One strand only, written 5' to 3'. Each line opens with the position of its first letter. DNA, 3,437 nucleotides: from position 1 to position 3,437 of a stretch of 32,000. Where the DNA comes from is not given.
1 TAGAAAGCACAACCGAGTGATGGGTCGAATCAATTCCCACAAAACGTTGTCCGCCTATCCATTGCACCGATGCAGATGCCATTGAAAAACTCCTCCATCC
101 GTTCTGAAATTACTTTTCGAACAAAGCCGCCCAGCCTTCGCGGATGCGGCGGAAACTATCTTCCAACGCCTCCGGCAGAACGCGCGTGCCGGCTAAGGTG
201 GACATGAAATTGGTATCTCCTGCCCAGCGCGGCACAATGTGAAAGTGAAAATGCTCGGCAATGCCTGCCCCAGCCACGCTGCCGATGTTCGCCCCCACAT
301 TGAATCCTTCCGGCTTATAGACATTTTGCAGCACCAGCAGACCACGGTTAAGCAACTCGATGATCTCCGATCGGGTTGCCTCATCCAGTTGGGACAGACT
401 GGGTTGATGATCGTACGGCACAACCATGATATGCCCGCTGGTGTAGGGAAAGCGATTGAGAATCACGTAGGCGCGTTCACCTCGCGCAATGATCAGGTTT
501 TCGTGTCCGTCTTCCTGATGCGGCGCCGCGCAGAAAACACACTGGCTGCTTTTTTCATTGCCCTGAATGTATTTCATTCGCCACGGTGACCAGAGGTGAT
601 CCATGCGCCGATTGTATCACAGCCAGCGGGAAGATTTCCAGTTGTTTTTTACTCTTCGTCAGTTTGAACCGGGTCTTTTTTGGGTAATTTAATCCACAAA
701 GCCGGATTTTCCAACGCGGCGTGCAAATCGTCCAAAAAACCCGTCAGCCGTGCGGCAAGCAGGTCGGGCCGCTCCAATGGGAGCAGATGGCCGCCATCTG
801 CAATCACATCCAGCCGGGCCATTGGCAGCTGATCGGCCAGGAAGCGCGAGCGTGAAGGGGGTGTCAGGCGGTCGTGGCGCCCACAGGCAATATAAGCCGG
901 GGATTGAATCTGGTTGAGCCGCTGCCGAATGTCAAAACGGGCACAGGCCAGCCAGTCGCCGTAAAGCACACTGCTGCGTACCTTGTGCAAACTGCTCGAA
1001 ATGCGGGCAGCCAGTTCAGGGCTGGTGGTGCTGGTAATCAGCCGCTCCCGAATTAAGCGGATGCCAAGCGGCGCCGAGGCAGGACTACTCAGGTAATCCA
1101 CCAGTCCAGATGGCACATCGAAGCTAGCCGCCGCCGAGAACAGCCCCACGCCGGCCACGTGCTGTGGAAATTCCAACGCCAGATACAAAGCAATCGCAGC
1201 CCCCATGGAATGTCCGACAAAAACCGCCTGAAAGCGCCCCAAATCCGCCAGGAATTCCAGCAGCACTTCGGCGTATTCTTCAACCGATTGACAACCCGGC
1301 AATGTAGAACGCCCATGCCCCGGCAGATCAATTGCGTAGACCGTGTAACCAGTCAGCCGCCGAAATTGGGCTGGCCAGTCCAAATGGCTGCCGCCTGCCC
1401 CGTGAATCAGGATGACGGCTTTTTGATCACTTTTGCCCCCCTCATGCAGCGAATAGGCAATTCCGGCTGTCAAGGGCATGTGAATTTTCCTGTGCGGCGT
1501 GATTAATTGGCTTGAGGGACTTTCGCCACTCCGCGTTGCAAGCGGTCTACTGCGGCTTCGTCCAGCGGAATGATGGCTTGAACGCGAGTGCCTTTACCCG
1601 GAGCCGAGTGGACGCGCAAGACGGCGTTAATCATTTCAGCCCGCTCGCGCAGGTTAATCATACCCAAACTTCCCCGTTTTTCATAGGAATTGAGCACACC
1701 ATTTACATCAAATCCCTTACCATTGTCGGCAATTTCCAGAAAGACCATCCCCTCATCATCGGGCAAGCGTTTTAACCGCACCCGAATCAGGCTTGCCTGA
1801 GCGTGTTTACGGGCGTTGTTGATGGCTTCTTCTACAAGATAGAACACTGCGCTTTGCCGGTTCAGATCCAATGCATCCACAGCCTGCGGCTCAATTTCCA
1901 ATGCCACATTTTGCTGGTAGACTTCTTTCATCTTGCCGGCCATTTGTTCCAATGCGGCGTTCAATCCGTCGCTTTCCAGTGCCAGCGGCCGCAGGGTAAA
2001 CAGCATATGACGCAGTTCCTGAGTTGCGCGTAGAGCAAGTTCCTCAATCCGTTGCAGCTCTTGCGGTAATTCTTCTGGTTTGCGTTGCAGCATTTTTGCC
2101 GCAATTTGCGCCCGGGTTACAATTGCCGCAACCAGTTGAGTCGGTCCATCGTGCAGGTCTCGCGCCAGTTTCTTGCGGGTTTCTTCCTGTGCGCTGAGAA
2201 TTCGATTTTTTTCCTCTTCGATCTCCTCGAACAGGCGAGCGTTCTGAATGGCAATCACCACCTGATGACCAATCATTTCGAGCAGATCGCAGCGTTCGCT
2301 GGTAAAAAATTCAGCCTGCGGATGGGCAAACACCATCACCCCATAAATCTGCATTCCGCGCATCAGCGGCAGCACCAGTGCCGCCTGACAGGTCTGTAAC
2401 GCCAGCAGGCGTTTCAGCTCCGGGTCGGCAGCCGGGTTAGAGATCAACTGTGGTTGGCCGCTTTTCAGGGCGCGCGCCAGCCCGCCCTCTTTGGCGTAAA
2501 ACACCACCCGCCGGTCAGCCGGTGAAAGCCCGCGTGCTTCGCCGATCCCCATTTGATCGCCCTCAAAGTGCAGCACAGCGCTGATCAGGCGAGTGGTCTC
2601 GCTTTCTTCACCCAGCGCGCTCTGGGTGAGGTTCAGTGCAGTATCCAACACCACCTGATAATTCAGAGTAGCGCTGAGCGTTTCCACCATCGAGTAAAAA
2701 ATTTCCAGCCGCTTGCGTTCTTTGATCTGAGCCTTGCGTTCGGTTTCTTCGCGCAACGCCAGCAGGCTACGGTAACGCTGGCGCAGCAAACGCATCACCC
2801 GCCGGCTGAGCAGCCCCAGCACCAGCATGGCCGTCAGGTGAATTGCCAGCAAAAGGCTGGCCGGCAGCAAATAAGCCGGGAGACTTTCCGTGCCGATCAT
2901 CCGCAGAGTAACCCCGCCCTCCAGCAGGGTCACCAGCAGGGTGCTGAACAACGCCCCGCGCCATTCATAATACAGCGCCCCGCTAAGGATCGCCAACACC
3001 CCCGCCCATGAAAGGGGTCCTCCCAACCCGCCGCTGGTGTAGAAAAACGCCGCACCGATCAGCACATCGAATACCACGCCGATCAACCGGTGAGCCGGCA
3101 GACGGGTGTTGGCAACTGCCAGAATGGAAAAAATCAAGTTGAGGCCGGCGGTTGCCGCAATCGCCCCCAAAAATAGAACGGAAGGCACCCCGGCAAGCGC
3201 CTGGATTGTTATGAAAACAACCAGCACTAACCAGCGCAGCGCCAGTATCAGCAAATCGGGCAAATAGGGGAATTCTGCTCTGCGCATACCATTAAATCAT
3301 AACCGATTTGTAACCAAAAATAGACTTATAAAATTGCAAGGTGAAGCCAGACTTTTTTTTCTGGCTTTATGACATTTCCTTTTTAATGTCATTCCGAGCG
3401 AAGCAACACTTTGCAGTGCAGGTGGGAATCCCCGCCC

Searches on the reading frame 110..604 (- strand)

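Call 33: search_protein_families(library=pfam, proteins=[window:110-604:-], max_evalue=0.001)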
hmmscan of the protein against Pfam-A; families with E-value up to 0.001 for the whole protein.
window:110-604:- (164 aa): 3 families
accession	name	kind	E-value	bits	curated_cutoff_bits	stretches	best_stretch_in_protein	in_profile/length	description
PF01230.28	HIT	-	8.4e-12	46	21.5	1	38-126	8-95/98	HIT domain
PF04677.20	CwfJ_C_1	-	3.3e-11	43.6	21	1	16-82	8-72/122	Protein similar to CwfJ C-terminus 1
PF11969.13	DcpS_C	-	1.1e-07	32.7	24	1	21-124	1-100/114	Scavenger mRNA decapping enzyme C-term binding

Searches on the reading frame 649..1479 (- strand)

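Call 33: search_protein_families(library=pfam, proteins=[window:649-1479:-], max_evalue=0.001)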
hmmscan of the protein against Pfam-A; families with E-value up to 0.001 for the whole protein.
window:649-1479:- (276 aa): 7 families
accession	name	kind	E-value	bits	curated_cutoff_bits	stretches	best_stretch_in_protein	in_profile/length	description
PF00561.26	Abhydrolase_1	-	3.6e-33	115.7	25.8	1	21-238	2-245/245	alpha/beta hydrolase fold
PF12697.13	Abhydrolase_6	-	3.4e-25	90.4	26.3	1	22-243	1-216/217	Alpha/beta hydrolase family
PF12146.15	Hydrolase_4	-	5.9e-20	72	27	1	19-236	4-237/239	Serine aminopeptidase, S33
PF00975.26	Thioesterase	-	2.9e-07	31.4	26.4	1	22-237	3-214/226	Thioesterase domain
PF02230.22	Abhydrolase_2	-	5.7e-07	30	23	1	82-118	104-140/217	Phospholipase/Carboxylesterase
PF00756.26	Esterase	-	4.3e-06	27.1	22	1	86-119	118-151/251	Putative esterase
PF03959.19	FSH1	-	3.2e-05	24.1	21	1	64-237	83-205/211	Serine hydrolase (FSH1)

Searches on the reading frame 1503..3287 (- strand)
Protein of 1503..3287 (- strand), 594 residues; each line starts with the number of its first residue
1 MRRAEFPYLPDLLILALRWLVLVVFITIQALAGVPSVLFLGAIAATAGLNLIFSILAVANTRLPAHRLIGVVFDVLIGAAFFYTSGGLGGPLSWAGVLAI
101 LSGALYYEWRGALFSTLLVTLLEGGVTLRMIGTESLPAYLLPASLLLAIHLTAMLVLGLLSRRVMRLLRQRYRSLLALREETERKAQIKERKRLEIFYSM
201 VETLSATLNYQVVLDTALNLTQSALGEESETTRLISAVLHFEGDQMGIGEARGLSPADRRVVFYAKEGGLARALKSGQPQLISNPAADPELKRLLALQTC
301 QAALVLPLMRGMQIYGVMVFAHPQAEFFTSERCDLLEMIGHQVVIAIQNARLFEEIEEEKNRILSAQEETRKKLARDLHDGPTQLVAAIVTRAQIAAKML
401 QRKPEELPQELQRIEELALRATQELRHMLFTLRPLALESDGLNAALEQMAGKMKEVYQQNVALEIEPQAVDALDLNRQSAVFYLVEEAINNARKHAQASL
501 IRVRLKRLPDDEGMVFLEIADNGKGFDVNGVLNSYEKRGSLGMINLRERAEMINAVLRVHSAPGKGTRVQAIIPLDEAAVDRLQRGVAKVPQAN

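Call 33: search_protein_families(library=pfam, proteins=[window:1503-3287:-], max_evalue=0.001)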
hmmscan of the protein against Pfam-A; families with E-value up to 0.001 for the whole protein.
window:1503-3287:- (594 aa): 6 families
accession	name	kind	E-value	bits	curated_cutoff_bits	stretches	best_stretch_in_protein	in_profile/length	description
PF13185.12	GAF_2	-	2.2e-14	54.3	28.6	1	213-348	11-136/136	GAF domain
PF07730.19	HisKA_3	-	2.8e-14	53.9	24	1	371-436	2-67/68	Histidine kinase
PF01590.32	GAF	-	8.8e-13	49.4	22.4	1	195-347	4-133/133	GAF domain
PF02518.31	HATPase_c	-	1.6e-11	45.1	26.4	1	479-576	4-110/111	Histidine kinase-, DNA gyrase B-, and HSP90-like ATPase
PF13492.12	GAF_3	-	2.5e-08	34.9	27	1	297-349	78-129/129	GAF domain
PF13581.12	HATPase_c_2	-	0.00011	22.6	27.4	1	480-534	31-87/127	Histidine kinase-like ATPase domain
